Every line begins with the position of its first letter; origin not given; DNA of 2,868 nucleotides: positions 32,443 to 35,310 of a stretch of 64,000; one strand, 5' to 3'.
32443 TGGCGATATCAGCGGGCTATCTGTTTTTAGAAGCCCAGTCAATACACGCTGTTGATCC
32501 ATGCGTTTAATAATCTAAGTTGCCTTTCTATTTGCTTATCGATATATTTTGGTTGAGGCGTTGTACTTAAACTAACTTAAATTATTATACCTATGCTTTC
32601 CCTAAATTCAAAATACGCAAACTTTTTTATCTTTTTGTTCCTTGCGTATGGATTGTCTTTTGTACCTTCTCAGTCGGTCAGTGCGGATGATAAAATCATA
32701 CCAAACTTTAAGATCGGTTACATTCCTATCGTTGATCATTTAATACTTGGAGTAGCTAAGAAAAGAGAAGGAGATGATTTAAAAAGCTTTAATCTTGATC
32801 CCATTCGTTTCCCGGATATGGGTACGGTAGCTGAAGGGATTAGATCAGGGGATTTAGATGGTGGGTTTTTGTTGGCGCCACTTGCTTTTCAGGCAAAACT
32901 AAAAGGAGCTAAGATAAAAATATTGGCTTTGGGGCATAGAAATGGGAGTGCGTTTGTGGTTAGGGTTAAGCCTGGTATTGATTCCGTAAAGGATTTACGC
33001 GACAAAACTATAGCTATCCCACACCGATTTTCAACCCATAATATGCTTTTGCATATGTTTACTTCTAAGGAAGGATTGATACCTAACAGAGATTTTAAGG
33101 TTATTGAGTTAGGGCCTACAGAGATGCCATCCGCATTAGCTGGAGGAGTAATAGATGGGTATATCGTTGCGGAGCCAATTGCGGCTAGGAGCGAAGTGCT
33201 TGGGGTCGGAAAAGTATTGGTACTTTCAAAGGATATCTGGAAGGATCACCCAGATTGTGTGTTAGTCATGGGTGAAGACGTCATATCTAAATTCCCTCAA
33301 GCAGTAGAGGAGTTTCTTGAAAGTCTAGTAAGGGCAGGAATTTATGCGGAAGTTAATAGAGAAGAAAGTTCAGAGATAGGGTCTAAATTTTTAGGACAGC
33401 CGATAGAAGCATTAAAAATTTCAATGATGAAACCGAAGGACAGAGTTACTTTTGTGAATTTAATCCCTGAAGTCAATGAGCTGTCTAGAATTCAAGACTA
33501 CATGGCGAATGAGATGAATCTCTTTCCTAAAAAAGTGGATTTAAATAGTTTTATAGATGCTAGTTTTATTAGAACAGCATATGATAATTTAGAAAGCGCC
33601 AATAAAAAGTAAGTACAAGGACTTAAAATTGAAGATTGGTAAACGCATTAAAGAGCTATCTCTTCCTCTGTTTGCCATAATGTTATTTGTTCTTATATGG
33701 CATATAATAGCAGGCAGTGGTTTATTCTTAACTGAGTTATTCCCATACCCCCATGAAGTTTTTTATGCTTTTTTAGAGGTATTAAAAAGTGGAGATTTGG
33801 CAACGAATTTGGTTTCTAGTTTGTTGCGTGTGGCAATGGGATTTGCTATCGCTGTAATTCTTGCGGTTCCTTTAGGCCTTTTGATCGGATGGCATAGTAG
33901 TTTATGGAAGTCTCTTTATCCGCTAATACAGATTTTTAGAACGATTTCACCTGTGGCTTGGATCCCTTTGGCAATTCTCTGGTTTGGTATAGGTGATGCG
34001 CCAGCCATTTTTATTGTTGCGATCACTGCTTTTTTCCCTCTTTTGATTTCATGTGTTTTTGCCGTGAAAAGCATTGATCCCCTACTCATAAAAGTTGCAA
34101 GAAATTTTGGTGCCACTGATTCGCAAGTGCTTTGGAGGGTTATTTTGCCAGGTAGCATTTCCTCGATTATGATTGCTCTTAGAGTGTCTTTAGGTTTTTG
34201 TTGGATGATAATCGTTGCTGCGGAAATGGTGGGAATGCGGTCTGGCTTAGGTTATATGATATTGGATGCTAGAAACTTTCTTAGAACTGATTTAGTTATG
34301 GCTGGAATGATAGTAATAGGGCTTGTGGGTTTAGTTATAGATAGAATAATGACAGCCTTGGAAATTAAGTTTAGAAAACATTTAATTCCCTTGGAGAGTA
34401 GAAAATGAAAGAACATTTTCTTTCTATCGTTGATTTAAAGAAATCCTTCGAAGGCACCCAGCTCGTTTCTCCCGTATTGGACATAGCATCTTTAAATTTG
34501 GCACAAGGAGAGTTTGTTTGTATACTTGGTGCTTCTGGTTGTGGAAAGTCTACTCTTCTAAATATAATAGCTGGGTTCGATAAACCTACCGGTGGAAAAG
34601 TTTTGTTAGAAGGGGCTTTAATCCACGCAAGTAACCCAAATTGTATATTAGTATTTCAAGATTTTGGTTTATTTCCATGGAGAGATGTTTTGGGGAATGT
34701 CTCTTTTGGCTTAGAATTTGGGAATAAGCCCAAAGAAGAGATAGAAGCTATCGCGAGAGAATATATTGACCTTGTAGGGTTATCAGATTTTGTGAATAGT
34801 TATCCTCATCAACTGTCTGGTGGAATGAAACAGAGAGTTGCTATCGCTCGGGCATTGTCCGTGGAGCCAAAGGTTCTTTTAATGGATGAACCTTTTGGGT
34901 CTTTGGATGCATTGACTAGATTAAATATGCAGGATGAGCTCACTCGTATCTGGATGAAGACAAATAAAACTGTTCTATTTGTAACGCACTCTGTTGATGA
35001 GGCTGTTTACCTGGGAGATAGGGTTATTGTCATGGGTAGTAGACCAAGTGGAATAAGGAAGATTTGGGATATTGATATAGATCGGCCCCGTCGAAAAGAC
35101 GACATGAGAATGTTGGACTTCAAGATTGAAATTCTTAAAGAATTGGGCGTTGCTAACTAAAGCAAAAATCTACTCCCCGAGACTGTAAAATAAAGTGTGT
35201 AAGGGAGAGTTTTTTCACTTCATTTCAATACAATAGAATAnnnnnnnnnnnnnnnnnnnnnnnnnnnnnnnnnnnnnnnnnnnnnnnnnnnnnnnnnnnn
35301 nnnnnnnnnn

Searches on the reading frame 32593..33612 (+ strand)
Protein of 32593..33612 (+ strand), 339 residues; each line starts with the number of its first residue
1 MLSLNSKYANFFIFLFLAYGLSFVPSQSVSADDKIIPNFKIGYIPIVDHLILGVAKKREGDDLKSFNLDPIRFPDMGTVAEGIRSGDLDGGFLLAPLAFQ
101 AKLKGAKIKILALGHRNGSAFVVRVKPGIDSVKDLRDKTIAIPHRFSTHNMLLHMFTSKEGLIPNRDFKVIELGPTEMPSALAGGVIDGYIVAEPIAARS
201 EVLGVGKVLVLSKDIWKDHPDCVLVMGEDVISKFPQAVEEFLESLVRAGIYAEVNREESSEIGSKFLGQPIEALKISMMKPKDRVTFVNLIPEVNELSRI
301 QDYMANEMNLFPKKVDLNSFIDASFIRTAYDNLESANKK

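Call 5: search_protein_families(library=pfam, proteins=[window:32593-33612:+], max_evalue=1)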
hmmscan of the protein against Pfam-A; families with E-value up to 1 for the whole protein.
window:32593-33612:+ (339 aa): 4 families
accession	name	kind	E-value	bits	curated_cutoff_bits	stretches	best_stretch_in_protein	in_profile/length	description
PF13379.11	NMT1_2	-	3.1e-35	122.6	24.7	1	38-260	7-245/252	NMT1-like family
PF09084.16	NMT1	-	2.7e-11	44.2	20.5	1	75-252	30-209/216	NMT1/THI5 like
PF12974.12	Phosphonate-bd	-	8.9e-07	29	27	1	75-175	38-144/242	ABC transporter, phosphonate, periplasmic substrate-binding protein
PF16868.10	NMT1_3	-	0.021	14.9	27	1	110-199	84-175/289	NMT1-like family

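Call 6: search_protein_families(library=ncbifam, proteins=[window:32593-33612:+], max_evalue=1)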
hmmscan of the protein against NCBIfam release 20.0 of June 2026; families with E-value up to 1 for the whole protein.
window:32593-33612:+ (339 aa): 7 families
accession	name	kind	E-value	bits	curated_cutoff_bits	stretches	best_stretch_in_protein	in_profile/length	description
TIGR01728.1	SsuA_fam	subfamily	7e-39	133.8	163.5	1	40-326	2-289/290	aliphatic sulfonate ABC transporter substrate-binding protein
NF040735.1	SBP_SaoX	equivalog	1.1e-15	57.6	300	1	74-265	37-231/330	ABC transporter substrate-binding subunit SaoX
TIGR01729.1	taurine_ABC_bnd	equivalog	7.1e-13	48.6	304.25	1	65-248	26-209/300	taurine ABC transporter substrate-binding protein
NF008588.0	PRK11553.1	subfamily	1.3e-11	44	299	1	29-320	19-307/319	aliphatic sulfonate ABC transporter substrate-binding protein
NF008553.0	PRK11480.1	equivalog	6.4e-10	38.7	490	1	72-248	57-231/320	taurine ABC transporter substrate-binding protein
TIGR02122.1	TRAP_TAXI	subfamily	4.2e-05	22.6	84.35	1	102-193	106-197/320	TAXI family TRAP transporter solute-binding subunit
TIGR01098.1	3A0109s03R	subfamily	0.014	14.9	112.05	1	78-153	75-156/253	phosphate/phosphite/phosphonate ABC transporter substrate-binding protein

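Call 62: find_homologous_proteins(query=window:32593-33612:+, max_evalue=1e-20)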
Query window:32593-33612:+ (339 aa): 539 proteins with E <= 1e-20 among 4072 candidates; the best 120 are listed.
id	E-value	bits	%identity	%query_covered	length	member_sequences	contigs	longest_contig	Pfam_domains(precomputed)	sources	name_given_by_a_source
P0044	4.5e-219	744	100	100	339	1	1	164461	PF13379.12,PF09084.17,PF12974.13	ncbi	-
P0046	2.6e-134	466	62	99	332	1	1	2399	PF13379.12,PF09084.17,PF12974.13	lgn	-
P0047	8.5e-134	464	67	91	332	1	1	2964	PF13379.12,PF09084.17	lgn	-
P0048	6.1e-132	458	64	91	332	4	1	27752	PF13379.12,PF09084.17,PF12974.13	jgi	jgi:NitT/TauT family transport system substrate-binding protein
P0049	3.4e-120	419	63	87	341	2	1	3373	PF13379.12,PF09084.17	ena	-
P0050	2.9e-117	410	59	88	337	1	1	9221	PF13379.12,PF09084.17,PF12974.13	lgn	-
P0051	1.3e-109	384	53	98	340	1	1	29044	PF13379.12,PF09084.17,PF12974.13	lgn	-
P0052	3.1e-109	383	56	94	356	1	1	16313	PF13379.12,PF09084.17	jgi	jgi:NitT/TauT family transport system substrate-binding protein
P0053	5.6e-109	382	55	98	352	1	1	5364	PF13379.12,PF09084.17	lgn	-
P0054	2.1e-107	377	54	89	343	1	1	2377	PF13379.12,PF09084.17,PF12974.13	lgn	-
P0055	3.3e-107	377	53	96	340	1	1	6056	PF13379.12,PF09084.17,PF12974.13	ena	-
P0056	2.0e-105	371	53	87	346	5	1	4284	PF13379.12,PF09084.17,PF12974.13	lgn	-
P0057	7.2e-105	369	52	95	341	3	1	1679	PF13379.12,PF09084.17,PF12974.13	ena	-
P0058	1.3e-101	358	52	95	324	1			PF13379.12,PF04069.18,PF09084.17,PF12974.13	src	-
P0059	6.2e-100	353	53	87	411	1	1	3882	PF13379.12,PF09084.17,PF12974.13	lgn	-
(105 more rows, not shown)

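Call 63: find_encoding_contigs(protein=P0048, flank=10000, max_places=2)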
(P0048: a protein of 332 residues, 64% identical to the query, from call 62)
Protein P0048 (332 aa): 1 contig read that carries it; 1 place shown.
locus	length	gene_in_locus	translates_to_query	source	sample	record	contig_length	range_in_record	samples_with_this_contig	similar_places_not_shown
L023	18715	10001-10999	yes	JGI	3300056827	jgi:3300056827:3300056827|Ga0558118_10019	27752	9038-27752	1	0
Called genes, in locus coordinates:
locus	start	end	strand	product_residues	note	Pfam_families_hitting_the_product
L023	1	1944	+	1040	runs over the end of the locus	-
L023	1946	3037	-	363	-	PF13458:Peripla_BP_6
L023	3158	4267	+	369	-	PF13433:Peripla_BP_5, PF13458:Peripla_BP_6, PF01094:ANF_receptor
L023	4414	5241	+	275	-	-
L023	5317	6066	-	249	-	-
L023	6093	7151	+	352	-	PF08240:ADH_N, PF02826:2-Hacid_dh_C (weak), PF00107:ADH_zinc_N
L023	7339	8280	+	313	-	-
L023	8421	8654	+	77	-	-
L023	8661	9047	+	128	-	PF01850:PIN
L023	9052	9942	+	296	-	PF00892:EamA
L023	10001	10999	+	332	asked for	PF13379:NMT1_2, PF09084:NMT1, PF12974:Phosphonate-bd (weak)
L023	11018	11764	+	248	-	PF00528:BPD_transp_1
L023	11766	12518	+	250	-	PF00005:ABC_tran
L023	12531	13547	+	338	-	PF01180:DHO_dh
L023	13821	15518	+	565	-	-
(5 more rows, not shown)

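Call 64: find_encoding_contigs(protein=P0051, flank=10000, max_places=2)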
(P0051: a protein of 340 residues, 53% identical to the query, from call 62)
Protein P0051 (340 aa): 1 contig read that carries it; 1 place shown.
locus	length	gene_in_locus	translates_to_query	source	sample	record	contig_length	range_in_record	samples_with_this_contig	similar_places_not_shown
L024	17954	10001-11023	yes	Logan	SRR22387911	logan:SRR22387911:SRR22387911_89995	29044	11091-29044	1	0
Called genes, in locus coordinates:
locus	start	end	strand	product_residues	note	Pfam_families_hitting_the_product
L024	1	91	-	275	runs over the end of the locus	PF08843:AbiEii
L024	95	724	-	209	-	-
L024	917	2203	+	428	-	PF00202:Aminotran_3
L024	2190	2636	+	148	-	PF10604:Polyketide_cyc2, PF03364:Polyketide_cyc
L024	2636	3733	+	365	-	PF02882:THF_DHG_CYH_C (faint), PF01488:Shikimate_DH, PF01118:Semialdhyde_dh (weak), PF13460:NAD_binding_10 (weak)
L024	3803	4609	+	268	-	-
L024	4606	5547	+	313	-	-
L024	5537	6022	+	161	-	PF03449:GreA_GreB_N, PF01272:GreA_GreB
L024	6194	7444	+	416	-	PF03773:ArsP_1, PF19335:HMBD (weak)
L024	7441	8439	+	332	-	PF13379:NMT1_2, PF09084:NMT1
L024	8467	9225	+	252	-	PF00528:BPD_transp_1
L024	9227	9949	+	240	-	PF00005:ABC_tran, PF13304:AAA_21 (faint)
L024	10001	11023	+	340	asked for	PF13379:NMT1_2, PF09084:NMT1, PF12974:Phosphonate-bd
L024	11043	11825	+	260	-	PF00528:BPD_transp_1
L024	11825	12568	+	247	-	PF00005:ABC_tran, PF13304:AAA_21 (faint)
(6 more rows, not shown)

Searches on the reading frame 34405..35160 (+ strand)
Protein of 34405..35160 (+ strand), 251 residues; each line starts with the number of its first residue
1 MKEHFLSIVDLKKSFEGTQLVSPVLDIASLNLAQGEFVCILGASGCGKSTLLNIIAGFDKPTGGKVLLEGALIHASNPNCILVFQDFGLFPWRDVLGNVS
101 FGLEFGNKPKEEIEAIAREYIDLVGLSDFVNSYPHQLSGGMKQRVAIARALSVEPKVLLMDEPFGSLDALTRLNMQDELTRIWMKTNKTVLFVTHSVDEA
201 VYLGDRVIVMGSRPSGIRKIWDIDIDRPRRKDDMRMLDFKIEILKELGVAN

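Call 52: search_protein_families(library=pfam, proteins=[window:34405-35160:+], max_evalue=0.01)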
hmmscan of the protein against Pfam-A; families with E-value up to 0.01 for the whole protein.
window:34405-35160:+ (251 aa): 5 families
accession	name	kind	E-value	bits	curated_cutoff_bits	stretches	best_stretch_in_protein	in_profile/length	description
PF00005.33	ABC_tran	-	2.7e-31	109.4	25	1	26-164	2-136/137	ABC transporter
PF13304.12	AAA_21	-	4.2e-06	27.5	27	0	133-196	234-299/304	AAA domain, putative AbiEii toxin, Type IV TA system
PF03193.22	RsgA_GTPase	-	0.0013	19.1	30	1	33-57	104-128/174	RsgA GTPase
PF13521.12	AAA_28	-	0.0021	18.8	27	0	38-57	2-21/164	AAA domain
PF09818.15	ABC_ATPase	-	0.0035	16.8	23.2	0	135-199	156-220/283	P-loop domain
